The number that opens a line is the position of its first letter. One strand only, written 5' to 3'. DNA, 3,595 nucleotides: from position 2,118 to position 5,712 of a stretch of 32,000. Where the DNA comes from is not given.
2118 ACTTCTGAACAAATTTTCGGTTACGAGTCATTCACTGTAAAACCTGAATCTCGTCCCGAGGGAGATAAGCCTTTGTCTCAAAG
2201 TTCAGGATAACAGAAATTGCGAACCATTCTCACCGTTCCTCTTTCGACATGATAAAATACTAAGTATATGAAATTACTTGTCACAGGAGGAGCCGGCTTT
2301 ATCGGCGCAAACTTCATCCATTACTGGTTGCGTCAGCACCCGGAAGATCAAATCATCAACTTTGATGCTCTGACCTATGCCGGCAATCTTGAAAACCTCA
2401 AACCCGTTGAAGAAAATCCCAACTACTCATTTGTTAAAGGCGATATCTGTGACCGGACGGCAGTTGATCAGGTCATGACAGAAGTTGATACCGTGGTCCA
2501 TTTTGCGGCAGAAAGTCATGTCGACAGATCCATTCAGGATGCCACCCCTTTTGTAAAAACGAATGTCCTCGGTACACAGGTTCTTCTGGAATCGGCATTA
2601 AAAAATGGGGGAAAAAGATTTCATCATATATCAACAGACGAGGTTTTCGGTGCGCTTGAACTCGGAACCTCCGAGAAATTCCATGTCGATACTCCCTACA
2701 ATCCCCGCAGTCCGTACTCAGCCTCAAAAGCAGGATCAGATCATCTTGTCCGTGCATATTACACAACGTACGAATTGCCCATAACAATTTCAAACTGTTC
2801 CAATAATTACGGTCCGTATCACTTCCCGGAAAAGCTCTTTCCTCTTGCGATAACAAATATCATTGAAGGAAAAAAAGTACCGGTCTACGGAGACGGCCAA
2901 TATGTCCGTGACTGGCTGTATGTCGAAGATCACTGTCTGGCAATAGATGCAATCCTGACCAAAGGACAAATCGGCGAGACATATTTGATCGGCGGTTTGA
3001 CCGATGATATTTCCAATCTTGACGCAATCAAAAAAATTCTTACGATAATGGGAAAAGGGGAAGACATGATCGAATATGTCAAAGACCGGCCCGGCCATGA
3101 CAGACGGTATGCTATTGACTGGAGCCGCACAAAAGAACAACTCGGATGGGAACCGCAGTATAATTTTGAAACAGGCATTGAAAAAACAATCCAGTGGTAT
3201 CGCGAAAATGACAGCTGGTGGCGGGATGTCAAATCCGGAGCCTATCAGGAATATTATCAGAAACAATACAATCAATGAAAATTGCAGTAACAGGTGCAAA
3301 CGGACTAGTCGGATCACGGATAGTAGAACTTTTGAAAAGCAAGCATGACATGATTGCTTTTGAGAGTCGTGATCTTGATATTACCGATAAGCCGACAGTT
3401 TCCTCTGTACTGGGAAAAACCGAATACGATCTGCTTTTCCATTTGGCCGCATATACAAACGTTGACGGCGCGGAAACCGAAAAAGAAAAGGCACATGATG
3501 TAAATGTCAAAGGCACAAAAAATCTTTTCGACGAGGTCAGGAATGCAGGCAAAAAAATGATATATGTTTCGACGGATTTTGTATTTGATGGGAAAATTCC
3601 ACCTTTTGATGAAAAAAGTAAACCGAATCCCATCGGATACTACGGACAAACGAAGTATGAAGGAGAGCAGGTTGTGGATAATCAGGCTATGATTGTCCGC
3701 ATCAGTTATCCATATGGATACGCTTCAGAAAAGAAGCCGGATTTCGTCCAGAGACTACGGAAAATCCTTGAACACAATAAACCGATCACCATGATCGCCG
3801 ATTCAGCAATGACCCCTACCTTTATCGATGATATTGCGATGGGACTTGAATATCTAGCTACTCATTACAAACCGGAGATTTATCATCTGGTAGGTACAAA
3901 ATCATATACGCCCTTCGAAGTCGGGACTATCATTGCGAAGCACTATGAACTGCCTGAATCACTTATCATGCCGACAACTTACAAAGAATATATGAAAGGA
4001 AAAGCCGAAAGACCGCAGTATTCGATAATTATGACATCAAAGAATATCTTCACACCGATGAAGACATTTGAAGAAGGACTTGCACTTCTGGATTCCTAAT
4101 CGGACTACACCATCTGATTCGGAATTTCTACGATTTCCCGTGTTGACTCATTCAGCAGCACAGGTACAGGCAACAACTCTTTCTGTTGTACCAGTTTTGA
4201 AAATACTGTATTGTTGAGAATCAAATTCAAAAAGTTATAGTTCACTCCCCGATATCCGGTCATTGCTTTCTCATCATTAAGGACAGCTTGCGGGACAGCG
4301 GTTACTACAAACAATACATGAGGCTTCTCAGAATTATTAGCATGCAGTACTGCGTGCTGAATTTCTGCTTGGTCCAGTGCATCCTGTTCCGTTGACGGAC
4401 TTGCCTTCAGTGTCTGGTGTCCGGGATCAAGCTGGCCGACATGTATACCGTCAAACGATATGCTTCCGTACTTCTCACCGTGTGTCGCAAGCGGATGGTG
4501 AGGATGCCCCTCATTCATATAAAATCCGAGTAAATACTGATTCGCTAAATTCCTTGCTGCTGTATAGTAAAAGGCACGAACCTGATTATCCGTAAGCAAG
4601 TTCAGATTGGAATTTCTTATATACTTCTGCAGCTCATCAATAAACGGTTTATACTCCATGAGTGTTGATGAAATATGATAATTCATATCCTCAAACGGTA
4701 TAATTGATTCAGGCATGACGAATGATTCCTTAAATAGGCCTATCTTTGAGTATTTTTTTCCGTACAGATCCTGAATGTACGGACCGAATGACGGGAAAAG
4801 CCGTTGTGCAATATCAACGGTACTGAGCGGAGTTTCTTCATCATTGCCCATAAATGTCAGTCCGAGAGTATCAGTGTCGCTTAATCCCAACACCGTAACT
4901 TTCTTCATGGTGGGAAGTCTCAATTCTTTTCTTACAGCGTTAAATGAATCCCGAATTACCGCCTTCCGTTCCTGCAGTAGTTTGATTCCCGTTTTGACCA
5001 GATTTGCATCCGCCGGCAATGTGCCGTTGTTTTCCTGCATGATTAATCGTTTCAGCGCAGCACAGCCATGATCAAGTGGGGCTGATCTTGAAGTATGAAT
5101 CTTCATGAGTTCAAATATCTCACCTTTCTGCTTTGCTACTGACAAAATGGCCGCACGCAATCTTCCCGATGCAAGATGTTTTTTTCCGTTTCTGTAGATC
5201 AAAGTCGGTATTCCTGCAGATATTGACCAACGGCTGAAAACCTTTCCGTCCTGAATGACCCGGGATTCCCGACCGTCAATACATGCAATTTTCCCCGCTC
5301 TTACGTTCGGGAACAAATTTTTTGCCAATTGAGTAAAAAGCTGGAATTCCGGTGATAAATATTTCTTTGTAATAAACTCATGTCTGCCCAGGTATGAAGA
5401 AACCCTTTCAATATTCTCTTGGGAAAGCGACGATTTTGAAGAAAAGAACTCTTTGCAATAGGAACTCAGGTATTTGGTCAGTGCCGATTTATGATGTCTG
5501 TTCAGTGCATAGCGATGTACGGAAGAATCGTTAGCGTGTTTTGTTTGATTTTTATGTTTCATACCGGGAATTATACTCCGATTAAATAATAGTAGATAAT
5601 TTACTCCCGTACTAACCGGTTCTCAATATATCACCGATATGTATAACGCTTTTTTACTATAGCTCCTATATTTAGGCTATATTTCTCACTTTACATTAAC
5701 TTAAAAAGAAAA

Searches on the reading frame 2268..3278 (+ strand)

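Call 95: search_protein_families(library=ncbifam, proteins=[window:2268-3278:+], max_evalue=1e-10)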
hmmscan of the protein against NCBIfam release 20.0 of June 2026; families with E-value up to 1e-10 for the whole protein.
window:2268-3278:+ (336 aa): 18 families
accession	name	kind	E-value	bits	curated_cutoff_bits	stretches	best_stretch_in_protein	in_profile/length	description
TIGR01181.1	dTDP_gluc_dehyt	equivalog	5.5e-147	489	365.1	1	2-321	1-321/321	dTDP-glucose 4,6-dehydratase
NF007490.0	PRK10084.1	subfamily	2.3e-120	401.9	649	1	1-335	1-358/361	dTDP-glucose 4,6-dehydratase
NF007582.0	PRK10217.1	equivalog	7e-114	380.6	698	1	2-327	3-347/355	dTDP-glucose 4,6-dehydratase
TIGR04180.1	EDH_00030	hypoth_equivalog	2.7e-44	151.4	475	1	4-299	2-297/297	NAD-dependent 4,6-dehydratase LegB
TIGR01179.1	galE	equivalog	1.1e-33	116.4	262.3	1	2-314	1-328/332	UDP-glucose 4-epimerase GalE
TIGR02622.1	CDP_4_6_dhtase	equivalog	1.5e-23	83.5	278.45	1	2-314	6-333/352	CDP-glucose 4,6-dehydratase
TIGR02197.1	heptose_epim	equivalog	9.4e-21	74.3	274.6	1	3-313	1-315/316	ADP-glyceromanno-heptose 6-epimerase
TIGR03466.1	HpnA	hypoth_equivalog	3.3e-19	68.9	367.65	1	1-263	1-248/327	hopanoid-associated sugar epimerase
NF052578.1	StrlDmthSdmBMthl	equivalog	2.2e-18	67.1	600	1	1-251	1-237/328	sterol demethylase protein SdmB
TIGR03589.1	PseB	equivalog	7.4e-17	61.3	407.75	1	3-141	7-143/324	UDP-N-acetylglucosamine 4,6-dehydratase (inverting)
NF007956.0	PRK10675.1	subfamily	9.8e-17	61.1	394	1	1-314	1-332/338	UDP-glucose 4-epimerase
NF011728.1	PRK15181.1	equivalog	1.7e-14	53.6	760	1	3-316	18-342/348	Vi polysaccharide biosynthesis UDP-N-acetylglucosaminuronic acid C-4 epimerase TviC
TIGR01472.1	gmd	equivalog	5.3e-14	52.2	415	1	53-241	56-249/342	GDP-mannose 4,6-dehydratase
NF043036.1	ErythonDh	equivalog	9.3e-14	51.3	325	1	1-164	1-163/321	D-erythronate dehydrogenase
NF042422.1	oxyalk_red_OleD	equivalog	6.5e-13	48.7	580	1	1-221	1-206/329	2-alkyl-3-oxoalkanoate reductase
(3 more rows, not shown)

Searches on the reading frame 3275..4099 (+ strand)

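Call 95: search_protein_families(library=ncbifam, proteins=[window:3275-4099:+], max_evalue=1e-10)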
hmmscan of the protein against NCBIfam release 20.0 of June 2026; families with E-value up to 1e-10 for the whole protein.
window:3275-4099:+ (274 aa): 5 families
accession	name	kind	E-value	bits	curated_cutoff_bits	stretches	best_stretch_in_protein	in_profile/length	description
TIGR01214.1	rmlD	equivalog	6.8e-57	192.7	224.05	1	2-267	1-276/285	dTDP-4-dehydrorhamnose reductase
NF007440.0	PRK09987.1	equivalog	1.4e-18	67.3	308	1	1-220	1-230/299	dTDP-4-dehydrorhamnose reductase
TIGR01179.1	galE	equivalog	4.1e-13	48.9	262.3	1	32-140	52-162/332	UDP-glucose 4-epimerase GalE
NF043036.1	ErythonDh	equivalog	4.1e-12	45.9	325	0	30-135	55-161/321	D-erythronate dehydrogenase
TIGR01181.1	dTDP_gluc_dehyt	equivalog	1.6e-11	43.8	365.1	1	20-270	43-305/321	dTDP-glucose 4,6-dehydratase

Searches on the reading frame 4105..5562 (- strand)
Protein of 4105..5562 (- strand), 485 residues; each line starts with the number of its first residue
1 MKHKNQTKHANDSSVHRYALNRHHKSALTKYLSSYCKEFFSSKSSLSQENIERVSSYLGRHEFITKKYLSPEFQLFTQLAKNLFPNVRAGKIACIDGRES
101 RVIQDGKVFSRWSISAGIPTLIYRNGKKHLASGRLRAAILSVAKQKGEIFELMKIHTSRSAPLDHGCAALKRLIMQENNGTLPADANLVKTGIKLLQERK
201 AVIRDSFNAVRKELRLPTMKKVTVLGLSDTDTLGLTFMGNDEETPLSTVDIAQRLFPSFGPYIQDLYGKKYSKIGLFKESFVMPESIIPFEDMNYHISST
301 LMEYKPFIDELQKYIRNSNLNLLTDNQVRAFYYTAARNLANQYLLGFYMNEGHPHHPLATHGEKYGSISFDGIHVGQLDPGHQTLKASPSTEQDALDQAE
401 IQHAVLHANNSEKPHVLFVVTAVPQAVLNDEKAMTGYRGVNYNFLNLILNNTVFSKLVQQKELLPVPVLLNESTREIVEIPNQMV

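Call 3: search_protein_families(library=pfam, proteins=[window:4105-5562:-], max_evalue=10)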
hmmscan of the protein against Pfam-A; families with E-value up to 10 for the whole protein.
window:4105-5562:- (485 aa): 1 family
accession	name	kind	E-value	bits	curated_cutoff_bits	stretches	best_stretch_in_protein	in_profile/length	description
PF10095.14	DUF2333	-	0.2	11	22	1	283-341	128-182/330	Uncharacterized protein conserved in bacteria (DUF2333)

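Call 4: search_protein_families(library=ncbifam, proteins=[window:4105-5562:-], max_evalue=10)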
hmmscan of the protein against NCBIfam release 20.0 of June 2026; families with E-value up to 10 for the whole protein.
window:4105-5562:- (485 aa): 0 families

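Call 9: find_homologous_proteins(query=window:4105-5562:-, max_evalue=0.001)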
Query window:4105-5562:- (485 aa): 10 proteins with E <= 0.001 among 7630 candidates.
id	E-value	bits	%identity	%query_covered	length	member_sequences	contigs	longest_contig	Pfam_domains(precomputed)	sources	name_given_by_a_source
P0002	0.0e+0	1091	100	100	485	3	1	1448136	-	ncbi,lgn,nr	ncbi:hypothetical protein IPM65_00025 [Candidatus Roizmanbacteria bacterium]|nr:MAG: hypothetical pr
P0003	3.3e-243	826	75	100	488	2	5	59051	-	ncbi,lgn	-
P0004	1.5e-236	804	73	100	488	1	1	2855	-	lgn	-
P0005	1.5e-230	784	71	100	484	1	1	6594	-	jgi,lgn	jgi:hypothetical protein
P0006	2.8e-227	773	72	97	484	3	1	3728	-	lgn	-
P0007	4.7e-180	618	59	97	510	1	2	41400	-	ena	-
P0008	4.9e-180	618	58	97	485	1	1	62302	-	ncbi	-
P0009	2.5e-175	602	56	97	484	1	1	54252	-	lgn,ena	-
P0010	4.5e-175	601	56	98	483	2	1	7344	-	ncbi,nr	ncbi:MAG TPA: hypothetical protein PLS49_03810 [Candidatus Woesebacteria bacterium]|nr:hypothetical 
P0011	1.3e-167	577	54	98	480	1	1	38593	-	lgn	-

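Call 12: find_encoding_contigs(protein=P0003, flank=5000, max_places=3)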
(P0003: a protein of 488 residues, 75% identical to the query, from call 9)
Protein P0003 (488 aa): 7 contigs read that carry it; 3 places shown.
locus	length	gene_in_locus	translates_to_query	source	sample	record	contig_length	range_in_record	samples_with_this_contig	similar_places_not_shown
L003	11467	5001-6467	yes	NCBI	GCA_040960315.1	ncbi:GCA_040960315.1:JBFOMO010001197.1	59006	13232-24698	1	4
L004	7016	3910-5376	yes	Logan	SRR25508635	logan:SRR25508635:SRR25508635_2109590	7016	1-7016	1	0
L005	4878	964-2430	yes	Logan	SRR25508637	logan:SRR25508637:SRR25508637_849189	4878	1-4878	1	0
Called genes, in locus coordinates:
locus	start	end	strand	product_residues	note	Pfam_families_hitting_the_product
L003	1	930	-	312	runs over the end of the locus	PF01073:3Beta_HSD, PF01370:Epimerase, PF02719:Polysacc_synt_2 (faint), PF04321:RmlD_sub_bind (faint), PF16363:GDP_Man_Dehyd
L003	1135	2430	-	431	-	PF01210:NAD_Gly3P_dh_N (weak), PF03446:NAD_binding_2 (faint), PF03721:UDPG_MGDP_dh_N, PF03807:F420_oxidored (faint), PF00984:UDPG_MGDP_dh, PF03720:UDPG_MGDP_dh_C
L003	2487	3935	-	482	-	PF03050:DDE_Tnp_IS66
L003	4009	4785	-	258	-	-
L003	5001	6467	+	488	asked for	-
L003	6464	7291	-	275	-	PF01370:Epimerase, PF04321:RmlD_sub_bind, PF16363:GDP_Man_Dehyd, PF01073:3Beta_HSD (weak), PF02719:Polysacc_synt_2 (weak)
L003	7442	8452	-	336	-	PF01073:3Beta_HSD, PF01370:Epimerase, PF02719:Polysacc_synt_2, PF04321:RmlD_sub_bind, PF07993:NAD_binding_4, PF13460:NAD_binding_10, PF16363:GDP_Man_Dehyd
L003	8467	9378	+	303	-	PF00459:Inositol_P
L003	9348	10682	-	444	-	PF00919:UPF0004, PF04055:Radical_SAM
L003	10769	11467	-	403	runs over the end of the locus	PF02441:Flavoprotein, PF04127:DFP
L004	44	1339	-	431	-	PF01210:NAD_Gly3P_dh_N (weak), PF03446:NAD_binding_2 (faint), PF03721:UDPG_MGDP_dh_N, PF03807:F420_oxidored (faint), PF00984:UDPG_MGDP_dh, PF03720:UDPG_MGDP_dh_C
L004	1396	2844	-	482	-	PF03050:DDE_Tnp_IS66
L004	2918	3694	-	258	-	-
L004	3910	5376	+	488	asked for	-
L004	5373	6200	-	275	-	PF01370:Epimerase, PF04321:RmlD_sub_bind, PF16363:GDP_Man_Dehyd, PF01073:3Beta_HSD (weak), PF02719:Polysacc_synt_2 (weak)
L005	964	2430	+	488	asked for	-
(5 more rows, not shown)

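Call 13: find_encoding_contigs(protein=P0008, flank=5000, max_places=2)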
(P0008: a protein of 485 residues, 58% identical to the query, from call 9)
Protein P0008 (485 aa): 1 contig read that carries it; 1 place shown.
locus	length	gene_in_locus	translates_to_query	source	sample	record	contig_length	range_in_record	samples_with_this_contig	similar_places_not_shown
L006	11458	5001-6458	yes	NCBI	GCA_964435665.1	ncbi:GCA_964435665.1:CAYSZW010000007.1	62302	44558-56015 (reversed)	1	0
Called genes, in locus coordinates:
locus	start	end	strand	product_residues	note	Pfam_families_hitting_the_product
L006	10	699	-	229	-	-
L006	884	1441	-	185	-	PF13298:LigD_N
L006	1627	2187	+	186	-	-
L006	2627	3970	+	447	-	-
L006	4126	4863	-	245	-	-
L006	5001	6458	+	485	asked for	-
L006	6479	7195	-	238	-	PF09335:VTT_dom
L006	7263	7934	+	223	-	PF20582:UPF0758_N, PF04002:RadC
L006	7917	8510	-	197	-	PF00730:HhH-GPD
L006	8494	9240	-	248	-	PF01794:Ferric_reduct (weak)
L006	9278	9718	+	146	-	PF02643:DUF192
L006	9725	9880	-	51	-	-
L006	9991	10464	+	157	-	PF00578:AhpC-TSA, PF08534:Redoxin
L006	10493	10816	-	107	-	-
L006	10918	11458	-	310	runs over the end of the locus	PF03320:FBPase_glpX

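Call 14: find_encoding_contigs(protein=P0011, flank=5000, max_places=2)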
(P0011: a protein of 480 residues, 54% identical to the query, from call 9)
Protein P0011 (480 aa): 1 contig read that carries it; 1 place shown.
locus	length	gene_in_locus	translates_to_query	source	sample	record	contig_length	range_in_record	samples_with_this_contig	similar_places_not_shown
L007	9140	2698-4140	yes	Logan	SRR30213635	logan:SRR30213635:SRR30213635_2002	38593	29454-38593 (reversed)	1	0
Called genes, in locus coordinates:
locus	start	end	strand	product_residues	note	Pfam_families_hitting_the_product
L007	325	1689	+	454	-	-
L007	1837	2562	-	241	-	-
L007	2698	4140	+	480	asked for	-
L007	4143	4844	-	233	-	PF09335:VTT_dom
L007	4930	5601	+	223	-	PF20582:UPF0758_N, PF04002:RadC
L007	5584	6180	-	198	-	PF00730:HhH-GPD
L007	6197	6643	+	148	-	PF02643:DUF192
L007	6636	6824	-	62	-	-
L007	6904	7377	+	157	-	PF08534:Redoxin, PF00578:AhpC-TSA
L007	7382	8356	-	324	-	PF03320:FBPase_glpX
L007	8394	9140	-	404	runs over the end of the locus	PF00162:PGK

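Call 42: search_protein_families(library=pfam, proteins=[L003:4009-4785:-, L006:4126-4863:-, L007:1837-2562:-], max_evalue=10)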
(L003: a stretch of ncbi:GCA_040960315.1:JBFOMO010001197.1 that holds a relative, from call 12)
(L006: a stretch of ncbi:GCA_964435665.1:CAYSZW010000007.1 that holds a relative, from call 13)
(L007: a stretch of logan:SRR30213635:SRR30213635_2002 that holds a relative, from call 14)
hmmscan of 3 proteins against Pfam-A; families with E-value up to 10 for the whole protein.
L003:4009-4785:- (258 aa): 0 families

L006:4126-4863:- (245 aa): 0 families

L007:1837-2562:- (241 aa): 0 families

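Call 49: predict_structure(alignment_id=A1)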
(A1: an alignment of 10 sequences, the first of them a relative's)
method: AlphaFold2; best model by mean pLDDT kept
length: 485 residues; sequences in the alignment: 10
mean_pLDDT: 66.3   pTM: 0.70
mean pLDDT of the five models: 66.3, 62.4, 60.0, 58.2, 55.2
residues with pLDDT >= 90: 16; 70-90: 240; 50-70: 123; < 50: 106
segments of 3 or more residues with pLDDT < 50: 1-15, 89-118, 132-134, 162-168, 272-282, 347-366, 370-388
pLDDT, mean of each block of 10 residues (from residue 1): 28 55 92 87 71 81 75 73 64 36 40 41 67 55 67 63 48 70 71 75 78 76 68 64 72 76 71 43 59 76 89 84 83 79 54 33 43 38 41 64 59 73 78 86 85 85 84 78 78
secondary structure, 60 per line:
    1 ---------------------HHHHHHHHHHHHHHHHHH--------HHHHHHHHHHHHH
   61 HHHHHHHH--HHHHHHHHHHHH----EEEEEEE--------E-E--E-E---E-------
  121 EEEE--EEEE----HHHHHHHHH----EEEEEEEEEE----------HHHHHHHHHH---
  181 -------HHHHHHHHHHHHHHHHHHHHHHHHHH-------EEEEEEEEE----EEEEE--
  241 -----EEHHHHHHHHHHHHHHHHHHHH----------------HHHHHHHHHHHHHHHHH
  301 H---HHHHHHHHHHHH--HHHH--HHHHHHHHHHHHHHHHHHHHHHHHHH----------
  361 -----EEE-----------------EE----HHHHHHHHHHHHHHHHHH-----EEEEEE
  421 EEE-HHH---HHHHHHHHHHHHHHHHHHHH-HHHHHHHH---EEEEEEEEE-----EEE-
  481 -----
elements in order: H22-39 H48-68 H71-82 E87-93 E121-124 E127-130 H135-143 E148-157 H168-177 H188-213 E221-229 E234-238 H248-267 H284-301 H305-316 H319-322 H325-350 E366-368 H392-409 E415-423 H431-450 H452-459 E463-471 E477-479

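Call 54: fold_search(model_id=the predicted structure, library=pdb)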
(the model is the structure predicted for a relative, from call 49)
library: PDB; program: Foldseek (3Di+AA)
matches with E <= 10: 416; with E <= 0.001: 5
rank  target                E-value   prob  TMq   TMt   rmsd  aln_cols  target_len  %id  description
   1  2fgy_A                4.2e-08  1.00  0.50  0.51   7.6       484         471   13  Beta Carbonic Anhydrase from the Carboxysomal Shell of Halothiobacillus neapolitanus (CsoSCA) (released 2006-01-17)
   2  9g4t                  4.4e-08  1.00  0.49  0.52   9.7       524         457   14  Beta carbonic anhydrase CsoSCA from the Halothiobacillus neapolitanus alpha-carboxysome (released 2025-07-30)
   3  8thm_A                1.2e-06  1.00  0.47  0.49   8.5       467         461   13  Beta carbonic anhydrase from the carboxysome of Cyanobium PCC 7001 (released 2023-08-09)
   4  8thm_B                8.3e-06  1.00  0.46  0.47   7.8       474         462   13  Beta carbonic anhydrase from the carboxysome of Cyanobium PCC 7001 (released 2023-08-09)
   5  1ddz_A                1.1e-04  1.00  0.40  0.40  18.2       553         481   10  X-RAY STRUCTURE OF A BETA-CARBONIC ANHYDRASE FROM THE RED ALGA, PORPHYRIDIUM PURPUREUM R-1 (released 2000-03-08)
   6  1vm7_B                8.9e-02  0.25  0.12  0.17  12.3       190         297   12  Crystal structure of Ribokinase (TM0960) from Thermotoga maritima at 2.15 A resolution (released 2004-09-21)
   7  9bm6                  1.1e-01  0.04  0.10  0.03  28.1       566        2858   10  State-7a of motor domain from full-length human dynein-1 in 5 mM ATP (released 2025-04-23)
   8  3tf5_B                1.4e-01  0.06  0.12  0.13  22.4       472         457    7  Structure of UDP-glucose dehydrogenase V132 deletion (released 2011-10-12)
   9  9gez_A                1.9e-01  0.10  0.09  0.09  14.9       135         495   15  Crystal structure of thioredoxin reductase from Cryptosporidium parvum in the "waiting" position (released 2025-05-07)
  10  9s4g_D                2.0e-01  0.44  0.22  0.42   9.7       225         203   11  Carbonic anhydrases from Candida parapsilosis (released 2025-11-26)
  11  6lac_A                2.2e-01  0.54  0.15  0.36   8.5       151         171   10  The structural basis of the beta-carbonic anhydrase CafD (C39A mutant) of the filamentous fungus Aspergillus fumigatus (released 2019-11-27)
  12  3tf5_A                2.4e-01  0.05  0.13  0.13  21.9       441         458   10  Structure of UDP-glucose dehydrogenase V132 deletion (released 2011-10-12)
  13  6y04_A                2.9e-01  0.21  0.14  0.29  10.3       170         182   15  Crystal structure of beta-carbonic anhydrase isoform I (TvaCA1) from the Trichomonas vaginalis protozoan. (released 2020-07-08)
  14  6lai_A                3.1e-01  0.38  0.15  0.35   8.9       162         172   10  The structural basis of the beta-carbonic anhydrase CafD (E54A mutant) of the filamentous fungus Aspergillus fumigatus (released 2019-11-27)
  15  6gwu_D                3.5e-01  0.18  0.17  0.33  10.9       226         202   13  Carbonic anhydrase CaNce103p from Candida albicans (released 2018-11-07)
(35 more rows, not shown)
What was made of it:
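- On CsoSCA (carboxysomal beta-CA): These features are met by the neighbour instead (call 54).
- Closest known: CsoSCA, the alpha-carboxysomal carbonic anhydrase. Different: It is, however, the top hit for the 485-aa neighbour (call 54).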

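Call 83: search_solved_structures(query=A1, max_evalue=10)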
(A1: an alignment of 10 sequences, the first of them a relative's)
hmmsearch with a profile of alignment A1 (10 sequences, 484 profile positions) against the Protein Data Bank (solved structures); distinct sequences matched with E-value up to 10: 2.
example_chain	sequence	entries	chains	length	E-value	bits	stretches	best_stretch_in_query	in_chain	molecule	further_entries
8za7_A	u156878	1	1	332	0.043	15.6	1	269-334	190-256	Lmo0067 protein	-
6zu5_SZ0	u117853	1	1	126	1.5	10.5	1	9-101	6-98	eS25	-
